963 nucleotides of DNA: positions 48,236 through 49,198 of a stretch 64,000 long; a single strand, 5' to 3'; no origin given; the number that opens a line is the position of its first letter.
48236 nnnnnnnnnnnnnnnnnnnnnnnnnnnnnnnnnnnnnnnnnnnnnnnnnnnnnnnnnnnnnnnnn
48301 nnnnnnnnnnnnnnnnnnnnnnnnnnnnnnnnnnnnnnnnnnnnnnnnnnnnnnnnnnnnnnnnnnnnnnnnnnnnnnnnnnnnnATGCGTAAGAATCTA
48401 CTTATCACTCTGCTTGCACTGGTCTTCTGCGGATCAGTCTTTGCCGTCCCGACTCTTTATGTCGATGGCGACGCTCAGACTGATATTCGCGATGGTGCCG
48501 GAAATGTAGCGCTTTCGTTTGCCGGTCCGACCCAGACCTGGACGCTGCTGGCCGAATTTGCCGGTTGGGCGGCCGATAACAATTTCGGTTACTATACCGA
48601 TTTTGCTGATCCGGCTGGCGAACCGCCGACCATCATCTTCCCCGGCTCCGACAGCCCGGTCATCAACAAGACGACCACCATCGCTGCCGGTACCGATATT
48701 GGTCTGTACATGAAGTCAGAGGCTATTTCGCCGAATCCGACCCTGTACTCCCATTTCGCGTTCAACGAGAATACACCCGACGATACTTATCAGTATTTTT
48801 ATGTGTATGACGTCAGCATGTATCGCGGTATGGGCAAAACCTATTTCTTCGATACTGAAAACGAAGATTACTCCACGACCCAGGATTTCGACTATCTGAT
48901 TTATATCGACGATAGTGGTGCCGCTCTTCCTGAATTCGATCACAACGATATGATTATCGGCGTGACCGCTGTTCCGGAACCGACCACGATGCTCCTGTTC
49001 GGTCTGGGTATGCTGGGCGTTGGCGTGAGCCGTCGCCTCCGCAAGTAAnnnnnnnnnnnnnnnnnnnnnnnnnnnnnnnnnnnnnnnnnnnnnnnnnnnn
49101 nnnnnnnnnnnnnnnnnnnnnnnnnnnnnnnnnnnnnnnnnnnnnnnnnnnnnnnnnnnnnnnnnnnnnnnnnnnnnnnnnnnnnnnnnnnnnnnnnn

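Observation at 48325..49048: PEP-CTERM exosortase-substrate gene behind a near-consensus sigma-54 promoter, linked to an atypical kinase/activator set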

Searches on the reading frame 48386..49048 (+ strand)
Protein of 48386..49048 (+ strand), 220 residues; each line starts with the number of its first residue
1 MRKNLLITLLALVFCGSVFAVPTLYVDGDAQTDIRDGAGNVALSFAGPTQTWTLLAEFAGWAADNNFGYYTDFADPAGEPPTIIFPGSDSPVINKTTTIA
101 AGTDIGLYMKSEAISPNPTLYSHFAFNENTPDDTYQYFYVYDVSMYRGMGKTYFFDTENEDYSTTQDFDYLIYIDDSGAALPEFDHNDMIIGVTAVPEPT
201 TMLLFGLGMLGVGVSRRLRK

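Call 5: search_protein_families(library=ncbifam, proteins=[window:48386-49048:+], max_evalue=0.01)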
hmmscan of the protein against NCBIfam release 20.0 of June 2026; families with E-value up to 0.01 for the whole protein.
window:48386-49048:+ (220 aa): 11 families
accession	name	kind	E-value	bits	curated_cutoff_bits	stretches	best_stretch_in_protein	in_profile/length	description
NF033554.9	floc_PepA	equivalog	7.1e-10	39.1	80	1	97-220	144-261/261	flocculation-associated PEP-CTERM protein PepA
NF038129.1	PEP_NF038129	equivalog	1.9e-06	27.8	65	1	187-218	163-193/194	NF038129 family PEP-CTERM protein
NF038125.1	PEP_CTERM_THxN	subfamily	3.5e-06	26.8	85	1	193-217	219-244/246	THxN family PEP-CTERM protein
NF041538.1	PEP_EDSA_1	subfamily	1.4e-05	24.9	100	1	193-218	280-306/307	EDSAP-1 family PEP-CTERM protein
TIGR02595.1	PEP_CTERM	domain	2.5e-05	24.8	16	1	196-220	1-24/24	PEP-CTERM sorting domain-containing protein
NF038126.1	PEP_CTERM_FxDxF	subfamily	3.5e-05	24.1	50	1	192-217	138-165/165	FxDxF family PEP-CTERM protein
NF038124.1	PEP_CTERM_TLD_A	exception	0.00025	20.7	100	1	174-217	188-234/235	PEP_CTERM-anchored TLD domain-containing protein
NF038120.1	PEP_CTERM_QFxxD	subfamily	0.00029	20.8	80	1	191-217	188-214/215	NF038120 family PEP-CTERM protein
NF033947.0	PEP-cistern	hypoth_equivalog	0.00099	18.9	60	1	192-217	169-194/195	cistern family PEP-CTERM protein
NF038118.1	PEP_CTERM_CCXG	equivalog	0.0026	17.4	90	1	194-219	174-199/199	CCXG family PEP-CTERM protein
NF041927.1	Xrt_dep_XDP1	equivalog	0.0029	17.6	125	1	194-218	217-241/242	exosortase-dependent surface protein XDP1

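Call 6: search_protein_families(library=pfam, proteins=[window:48386-49048:+], max_evalue=0.01)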
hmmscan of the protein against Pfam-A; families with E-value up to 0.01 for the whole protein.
window:48386-49048:+ (220 aa): 1 family
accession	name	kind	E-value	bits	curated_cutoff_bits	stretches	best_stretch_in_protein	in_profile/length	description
PF07589.16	PEP-CTERM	-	3e-08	33.9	20.7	1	195-217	1-24/24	PEP-CTERM motif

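Call 7: find_encoding_contigs(protein=window:48386-49048:+, flank=10000, max_places=6)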
Protein window:48386-49048:+ (220 aa): no gene with exactly this product is on record in the collection.

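Call 11: find_homologous_proteins(query=window:48386-49048:+, max_evalue=0.001)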
Query window:48386-49048:+ (220 aa): 16 proteins with E <= 0.001 among 318 candidates.
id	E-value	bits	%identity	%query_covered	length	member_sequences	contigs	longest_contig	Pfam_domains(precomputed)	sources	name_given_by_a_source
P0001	4.4e-145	499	100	100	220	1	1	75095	PF07589.17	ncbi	-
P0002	7.1e-68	247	54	100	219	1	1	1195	PF07589.17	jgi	jgi:PEP-CTERM motif-containing protein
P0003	4.6e-67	244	55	99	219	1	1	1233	PF07589.17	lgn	-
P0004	1.0e-66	243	53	100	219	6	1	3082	PF07589.17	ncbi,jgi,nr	ncbi:MAG: PEP-CTERM sorting domain-containing protein [candidate division Zixibacteria bacterium]|jg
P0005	8.0e-66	240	54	93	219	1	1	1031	PF07589.17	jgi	jgi:hypothetical protein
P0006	3.0e-64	235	55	100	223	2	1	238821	PF07589.17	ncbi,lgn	-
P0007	8.9e-54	200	50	90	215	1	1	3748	PF07589.17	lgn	-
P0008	1.1e-50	190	48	84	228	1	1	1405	PF07589.17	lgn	-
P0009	6.4e-50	188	48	90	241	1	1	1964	PF07589.17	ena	-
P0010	3.4e-45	172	42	99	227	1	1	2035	PF07589.17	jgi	-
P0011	5.4e-42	162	40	98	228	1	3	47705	PF07589.17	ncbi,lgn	-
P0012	2.1e-38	150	43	91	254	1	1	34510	PF07589.17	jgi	jgi:PEP-CTERM motif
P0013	4.6e-35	139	39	100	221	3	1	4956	PF07589.17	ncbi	-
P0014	1.8e-34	137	40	99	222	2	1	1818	PF07589.17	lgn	-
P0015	6.4e-34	135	39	100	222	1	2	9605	PF07589.17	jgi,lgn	jgi:hypothetical protein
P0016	1.3e-25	108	45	62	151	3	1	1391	PF07589.17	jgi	-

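Call 12: find_encoding_contigs(protein=P0001, flank=10000, max_places=3)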
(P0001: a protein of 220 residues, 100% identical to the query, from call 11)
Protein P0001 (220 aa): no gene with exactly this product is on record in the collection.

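Call 13: find_encoding_contigs(protein=P0006, flank=10000, max_places=3)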
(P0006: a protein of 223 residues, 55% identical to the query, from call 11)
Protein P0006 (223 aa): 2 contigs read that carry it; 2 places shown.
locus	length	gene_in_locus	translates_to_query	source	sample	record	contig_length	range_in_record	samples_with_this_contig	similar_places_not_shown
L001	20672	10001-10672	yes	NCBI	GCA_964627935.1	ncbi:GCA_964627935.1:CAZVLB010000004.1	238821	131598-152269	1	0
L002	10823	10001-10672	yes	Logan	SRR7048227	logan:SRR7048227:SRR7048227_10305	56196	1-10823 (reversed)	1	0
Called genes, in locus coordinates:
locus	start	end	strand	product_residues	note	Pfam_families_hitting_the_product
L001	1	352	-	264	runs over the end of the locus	PF01738:DLH, PF00326:Peptidase_S9 (faint)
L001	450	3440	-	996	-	PF00069:Pkinase, PF07714:PK_Tyr_Ser-Thr, PF01636:APH (weak), PF03109:ABC1 (weak), PF13414:TPR_11, PF25062:ARM_TT21_N, PF14559:TPR_19 (weak), PF13424:TPR_12 (weak), +13 more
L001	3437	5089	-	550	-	PF16697:Yop-YscD_cpl, PF00498:FHA, PF13185:GAF_2, PF01590:GAF, PF07228:SpoIIE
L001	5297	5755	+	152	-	PF13453:Zn_ribbon_TFIIB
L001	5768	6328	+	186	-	PF04011:LemA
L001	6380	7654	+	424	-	PF01435:Peptidase_M48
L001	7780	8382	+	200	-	PF13036:LpoB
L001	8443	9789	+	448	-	-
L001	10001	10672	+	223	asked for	PF07589:PEP_exosort_dom (weak)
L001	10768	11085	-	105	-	PF00085:Thioredoxin, PF13098:Thioredoxin_2, PF13192:Thioredoxin_3 (weak)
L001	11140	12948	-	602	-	PF08439:Peptidase_M3_N, PF01432:Peptidase_M3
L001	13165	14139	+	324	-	PF01073:3Beta_HSD, PF01370:Epimerase, PF02719:Polysacc_synt_2, PF04321:RmlD_sub_bind, PF16363:GDP_Man_Dehyd, PF07993:NAD_binding_4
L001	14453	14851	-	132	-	PF19588:SxtJ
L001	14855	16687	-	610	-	PF02543:Carbam_trans_N, PF16861:Carbam_trans_C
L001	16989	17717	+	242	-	PF01209:Ubie_methyltran, PF05175:MTS (weak), PF13489:Methyltransf_23, PF08241:Methyltransf_11, PF08242:Methyltransf_12, PF13649:Methyltransf_25, PF13847:Methyltransf_31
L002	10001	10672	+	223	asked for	PF07589:PEP_exosort_dom (weak)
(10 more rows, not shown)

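Call 15: find_encoding_contigs(protein=P0011, flank=10000, max_places=3)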
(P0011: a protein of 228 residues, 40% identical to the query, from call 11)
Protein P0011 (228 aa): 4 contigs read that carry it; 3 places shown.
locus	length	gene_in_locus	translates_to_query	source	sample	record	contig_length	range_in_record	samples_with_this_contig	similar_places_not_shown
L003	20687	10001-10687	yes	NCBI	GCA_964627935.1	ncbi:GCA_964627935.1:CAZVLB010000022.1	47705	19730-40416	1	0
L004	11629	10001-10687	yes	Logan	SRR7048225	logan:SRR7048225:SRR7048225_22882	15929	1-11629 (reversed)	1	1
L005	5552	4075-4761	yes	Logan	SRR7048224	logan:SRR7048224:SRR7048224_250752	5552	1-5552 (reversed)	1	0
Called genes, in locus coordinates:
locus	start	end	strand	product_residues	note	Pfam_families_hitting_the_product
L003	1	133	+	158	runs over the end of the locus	PF10604:Polyketide_cyc2 (weak), PF03364:Polyketide_cyc (weak)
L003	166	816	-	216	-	-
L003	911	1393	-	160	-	-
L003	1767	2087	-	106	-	-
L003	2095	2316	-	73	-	-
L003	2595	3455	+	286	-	-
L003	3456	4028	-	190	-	PF00293:NUDIX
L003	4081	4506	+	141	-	-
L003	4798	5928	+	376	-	PF04055:Radical_SAM, PF06969:HemN_C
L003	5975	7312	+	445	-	PF05496:RuvB_N, PF13191:AAA_16 (faint), PF00004:AAA, PF13173:AAA_14 (weak), PF16193:AAA_assoc_2, PF12002:MgsA_C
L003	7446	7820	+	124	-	-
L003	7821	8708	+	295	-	PF19089:DUF5777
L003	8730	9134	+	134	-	PF00355:Rieske, PF13806:Rieske_2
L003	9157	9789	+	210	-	PF09990:DUF2231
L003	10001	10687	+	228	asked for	PF07589:PEP_exosort_dom (weak)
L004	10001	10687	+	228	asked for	PF07589:PEP_exosort_dom (weak)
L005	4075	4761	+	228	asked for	PF07589:PEP_exosort_dom (weak)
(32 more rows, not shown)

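Call 16: find_encoding_contigs(protein=P0012, flank=10000, max_places=3)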
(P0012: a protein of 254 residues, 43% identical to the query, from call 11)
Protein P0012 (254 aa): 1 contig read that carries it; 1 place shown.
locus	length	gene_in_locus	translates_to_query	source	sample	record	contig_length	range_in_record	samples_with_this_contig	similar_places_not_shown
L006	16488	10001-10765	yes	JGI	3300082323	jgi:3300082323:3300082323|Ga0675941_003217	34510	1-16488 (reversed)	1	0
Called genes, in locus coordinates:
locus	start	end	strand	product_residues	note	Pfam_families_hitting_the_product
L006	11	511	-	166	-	-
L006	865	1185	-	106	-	-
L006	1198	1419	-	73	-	-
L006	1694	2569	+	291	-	-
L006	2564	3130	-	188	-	PF00293:NUDIX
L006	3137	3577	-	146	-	PF11141:DUF2914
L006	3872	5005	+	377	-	PF04055:Radical_SAM, PF06969:HemN_C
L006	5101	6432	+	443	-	PF05496:RuvB_N, PF13191:AAA_16 (faint), PF00004:AAA, PF07728:AAA_5 (faint), PF16193:AAA_assoc_2, PF12002:MgsA_C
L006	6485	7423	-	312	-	-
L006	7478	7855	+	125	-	PF13442:Cytochrome_CBB3 (weak)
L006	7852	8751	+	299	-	PF19089:DUF5777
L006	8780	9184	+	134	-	PF00355:Rieske, PF13806:Rieske_2 (weak)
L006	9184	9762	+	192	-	PF09990:DUF2231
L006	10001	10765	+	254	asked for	PF07589:PEP_exosort_dom (weak)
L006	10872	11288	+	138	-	-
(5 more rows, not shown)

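Call 23: find_related_loci(query=A1, collection=genome_contigs, flank=10000)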
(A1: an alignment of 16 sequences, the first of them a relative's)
Query A1 (220 aa) in genome_contigs; peptide patterns used: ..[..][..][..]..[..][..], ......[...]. (x = any residue, [..] = any of these).
150 stretches matched a pattern; 34 encode a relative of the query (tblastn E <= 1e-3); 34 distinct loci.
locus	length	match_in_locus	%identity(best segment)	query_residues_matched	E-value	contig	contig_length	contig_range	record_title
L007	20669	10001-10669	55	1-220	1e-65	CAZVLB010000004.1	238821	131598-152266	MAG TPA_asm: uncultured Ignavibacteria bacterium isolate SRP141376_co2_208 genome assembly, contig: NODE_60_length_23882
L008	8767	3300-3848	54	19-203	7e-56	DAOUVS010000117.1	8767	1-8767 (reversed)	MAG TPA_asm: Candidatus Zixiibacteriota bacterium isolate CSMAG_855 CSMAG_855_k127_2728499_length_8767_cov_8.0000, whole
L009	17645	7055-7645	48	5-203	9e-54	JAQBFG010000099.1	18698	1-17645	MAG: Candidatus Zixiibacteriota bacterium isolate MAG_439_bin-06 439_bin-06_ctg-099, whole genome shotgun sequence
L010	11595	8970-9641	46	1-220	3e-50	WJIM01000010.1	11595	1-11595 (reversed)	MAG: Candidatus Zixiibacteriota bacterium isolate Bin_249 k141_91673, whole genome shotgun sequence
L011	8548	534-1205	47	1-220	5e-50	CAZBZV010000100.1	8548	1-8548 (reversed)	MAG TPA_asm: uncultured Ignavibacteria bacterium isolate SRP141376_co2_104 genome assembly, contig: NODE_15048_length_85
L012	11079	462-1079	48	18-220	1e-46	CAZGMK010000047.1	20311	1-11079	MAG TPA_asm: uncultured Ignavibacteriales bacterium isolate binchicken_co17_359 genome assembly, contig: NODE_6657_lengt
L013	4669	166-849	40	1-220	2e-44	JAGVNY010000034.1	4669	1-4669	MAG: Candidatus Zixiibacteriota bacterium isolate DeMMO3_21 c_000000058845, whole genome shotgun sequence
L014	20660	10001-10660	40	6-220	6e-41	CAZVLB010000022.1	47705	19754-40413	MAG TPA_asm: uncultured Ignavibacteria bacterium isolate SRP141376_co2_208 genome assembly, contig: NODE_1764_length_477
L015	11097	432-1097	41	1-219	2e-40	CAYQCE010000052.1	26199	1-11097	MAG TPA_asm: uncultured Ignavibacteria bacterium isolate SRP141376_co4_284 genome assembly, contig: NODE_3366_length_261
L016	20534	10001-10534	43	22-196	8e-39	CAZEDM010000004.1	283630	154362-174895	MAG TPA_asm: uncultured Ignavibacteria bacterium isolate SRP323688_co1_186 genome assembly, contig: NODE_55_length_28363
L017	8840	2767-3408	39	1-212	7e-38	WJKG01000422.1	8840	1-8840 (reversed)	MAG: candidate division GN15 bacterium isolate Bin_210 k141_4375257, whole genome shotgun sequence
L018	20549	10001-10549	40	20-199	2e-37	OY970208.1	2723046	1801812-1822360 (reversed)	MAG: uncultured candidate division Zixibacteria bacterium isolate MFD04408.bin.1.44 genome assembly, chromosome: 1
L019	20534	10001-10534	41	22-196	2e-36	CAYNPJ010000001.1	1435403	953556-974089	MAG TPA_asm: uncultured Ignavibacteria bacterium isolate binchicken_co107_133 genome assembly, contig: NODE_1_length_143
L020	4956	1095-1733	38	1-212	8e-36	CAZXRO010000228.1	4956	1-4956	MAG TPA_asm: uncultured Ignavibacteriales bacterium isolate SRP332253_co2_61 genome assembly, contig: NODE_18699_length_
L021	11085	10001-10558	40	21-203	5e-35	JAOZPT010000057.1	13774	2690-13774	MAG: Candidatus Zixiibacteriota bacterium isolate GMC4.metabat2.266 GMC4_5579_length_13774_cov_10.825643, whole genome s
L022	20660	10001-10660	41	3-211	3e-33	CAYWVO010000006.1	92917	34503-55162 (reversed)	MAG TPA_asm: uncultured Ignavibacteria bacterium isolate SRP141376_co1_44 genome assembly, contig: NODE_604_length_92917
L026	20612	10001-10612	34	20-213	4e-31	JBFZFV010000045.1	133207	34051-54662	MAG: Candidatus Zixiibacteriota bacterium isolate PPR_0627 k121_1088945, whole genome shotgun sequence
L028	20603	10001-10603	37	22-212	1e-29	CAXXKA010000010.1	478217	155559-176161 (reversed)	MAG: uncultured candidate division Zixibacteria bacterium isolate 057be676-9b3e-4ab3-9904-799d5201c552 genome assembly,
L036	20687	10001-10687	36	1-220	2e-24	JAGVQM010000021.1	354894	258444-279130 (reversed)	MAG: Candidatus Zixiibacteriota bacterium isolate DeMMO3_3 c_000000022612, whole genome shotgun sequence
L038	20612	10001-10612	34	5-201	6e-24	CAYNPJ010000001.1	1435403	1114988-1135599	MAG TPA_asm: uncultured Ignavibacteria bacterium isolate binchicken_co107_133 genome assembly, contig: NODE_1_length_143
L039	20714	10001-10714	30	1-220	4e-22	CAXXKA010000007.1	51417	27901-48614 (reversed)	MAG: uncultured candidate division Zixibacteria bacterium isolate 057be676-9b3e-4ab3-9904-799d5201c552 genome assembly,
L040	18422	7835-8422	39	22-213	3e-34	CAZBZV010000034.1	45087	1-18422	MAG TPA_asm: uncultured Ignavibacteria bacterium isolate SRP141376_co2_104 genome assembly, contig: NODE_1913_length_450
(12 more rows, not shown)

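Call 32: search_protein_families(library=pfam, alignment_id=A1, max_evalue=10)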
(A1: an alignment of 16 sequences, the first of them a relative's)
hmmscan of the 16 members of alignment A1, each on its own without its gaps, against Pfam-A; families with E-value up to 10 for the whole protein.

A. member 1, P0001 (220 aa): 1 family
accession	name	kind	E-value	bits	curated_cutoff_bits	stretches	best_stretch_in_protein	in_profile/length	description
PF07589.16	PEP-CTERM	-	3e-08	33.9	20.7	1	195-217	1-24/24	PEP-CTERM motif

B. families by the number of members that match (of 16 scanned): 10 families
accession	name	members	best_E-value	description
PF07589.16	PEP-CTERM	16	2.4e-09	PEP-CTERM motif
PF13448.11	DUF4114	6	0.0052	Domain of unknown function (DUF4114)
PF18205.6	VPDSG-CTERM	4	0.028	VPDSG-CTERM motif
PF14406.12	Bacteroid_pep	1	0.095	Ribosomally synthesized peptide in Bacteroidetes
PF13056.11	DUF3918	1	0.15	Protein of unknown function (DUF3918)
PF25783.1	BigA_beta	1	0.16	BigA beta sandwich domain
PF08600.16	NuBaID_C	1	0.25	NuBaID, C-terminal domain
PF22828.1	HphA_N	1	0.44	HphA N-terminal heme-binding domain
PF13786.12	DUF4179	1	0.6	Domain of unknown function (DUF4179)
PF20615.3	DUF6802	1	1.2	Family of unknown function (DUF6802)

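Call 39: predict_structure(alignment_id=A1)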
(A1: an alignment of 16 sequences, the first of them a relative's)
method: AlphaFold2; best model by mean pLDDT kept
length: 220 residues; sequences in the alignment: 16
mean_pLDDT: 82.2   pTM: 0.77
mean pLDDT of the five models: 82.2, 80.2, 77.4, 76.7, 76.5
residues with pLDDT >= 90: 100; 70-90: 69; 50-70: 47; < 50: 4
segments of 3 or more residues with pLDDT < 50: 16-18
pLDDT, mean of each block of 10 residues (from residue 1): 61 52 93 92 93 86 80 86 83 88 94 76 87 79 95 90 94 80 70 84 71 78
secondary structure, 60 per line:
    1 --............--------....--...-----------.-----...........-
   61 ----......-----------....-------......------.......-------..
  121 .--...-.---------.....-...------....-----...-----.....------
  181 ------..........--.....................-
elements in order: H3-14 E23-26 E29-31 E49-59 E65-70 E82-85 E93-98 E105-111 E119-121 E138-142 E153-156 E162-164 E170-174 E187-196 H199-219

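Call 43: fold_search(model_id=the predicted structure, library=pdb)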
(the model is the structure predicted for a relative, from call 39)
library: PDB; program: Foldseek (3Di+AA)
matches with E <= 10: 975; with E <= 0.001: 0
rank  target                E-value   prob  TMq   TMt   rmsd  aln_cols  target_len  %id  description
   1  9uwn_A                4.4e-02  0.12  0.15  0.19  16.4       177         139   11  Crystal structure of E33A mutant of human galectin-10 produced by cell-free protein synthesis in complex with raffinos (released 2026-02-18)
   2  8jae_A                4.9e-02  0.12  0.15  0.19  16.4       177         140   11  Crystal structure of E33A mutant human galectin-10 produced by cell-free protein synthesis in complex with melezitose (released 2024-05-08)
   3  9uwo_A                5.2e-02  0.11  0.13  0.18  15.5       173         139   10  Crystal structure of human galectin-10 produced by cell-free protein synthesis in complex with sucrose (released 2026-02-18)
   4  2vnv_B                5.7e-02  0.93  0.34  0.50   8.5       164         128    8  Crystal structure of BclA lectin from burkholderia cenocepacia in complex with alpha-methyl-mannoside at 1.7 Angstrom  (released 2008-04-08)
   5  7xxy_A                6.0e-02  0.10  0.12  0.17  15.3       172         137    8  Macaca mulatta galectin-10/Charcot-Leyden crystal protein with lactose (released 2023-04-12)
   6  9uwk                  6.4e-02  0.12  0.15  0.19  16.5       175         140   10  Crystal structure of human galectin-10 produced by cell-free protein synthesis (released 2026-02-18)
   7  6a1x                  6.7e-02  0.10  0.13  0.18  15.5       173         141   10  Charcot-Leyden crystal protein/Galectin-10 variant W127A (released 2018-12-26)
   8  2p3j                  6.7e-02  0.07  0.12  0.14  16.6       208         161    9  Crystal structure of the Arg101Ala mutant protein of Rhesus rotavirus VP8* (released 2008-03-11)
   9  8yqc                  8.3e-02  0.11  0.15  0.19  16.6       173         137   10  Galectin-10 C29AC57A (released 2025-03-26)
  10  6a1u                  8.8e-02  0.09  0.14  0.18  16.7       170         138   11  Charcot-Leyden crystal protein/Galectin-10 variant E33D (released 2018-12-26)
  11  6ljq_A                9.2e-02  0.08  0.13  0.17  15.7       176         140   11  human galectin-16 R55N (released 2020-10-14)
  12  6a1y                  9.7e-02  0.10  0.15  0.19  15.3       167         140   10  Charcot-Leyden crystal protein/Galectin-10 variant Y35A (released 2018-12-26)
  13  5xrg                  9.7e-02  0.10  0.14  0.18  15.6       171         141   10  Galectin-10/Charcot-Leyden crystal protein crystal structure (released 2018-01-24)
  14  1kqr                  1.0e-01  0.06  0.11  0.14  17.2       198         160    8  Crystal Structure of the Rhesus Rotavirus VP4 Sialic Acid Binding Domain in Complex with 2-O-methyl-alpha-D-N-acetyl neu (released 2002-03-27)
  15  5xro                  1.1e-01  0.10  0.14  0.18  15.6       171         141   10  Galectin-10/Charcot-Leyden crystal protein variant Q74A crystal structure (released 2018-01-24)
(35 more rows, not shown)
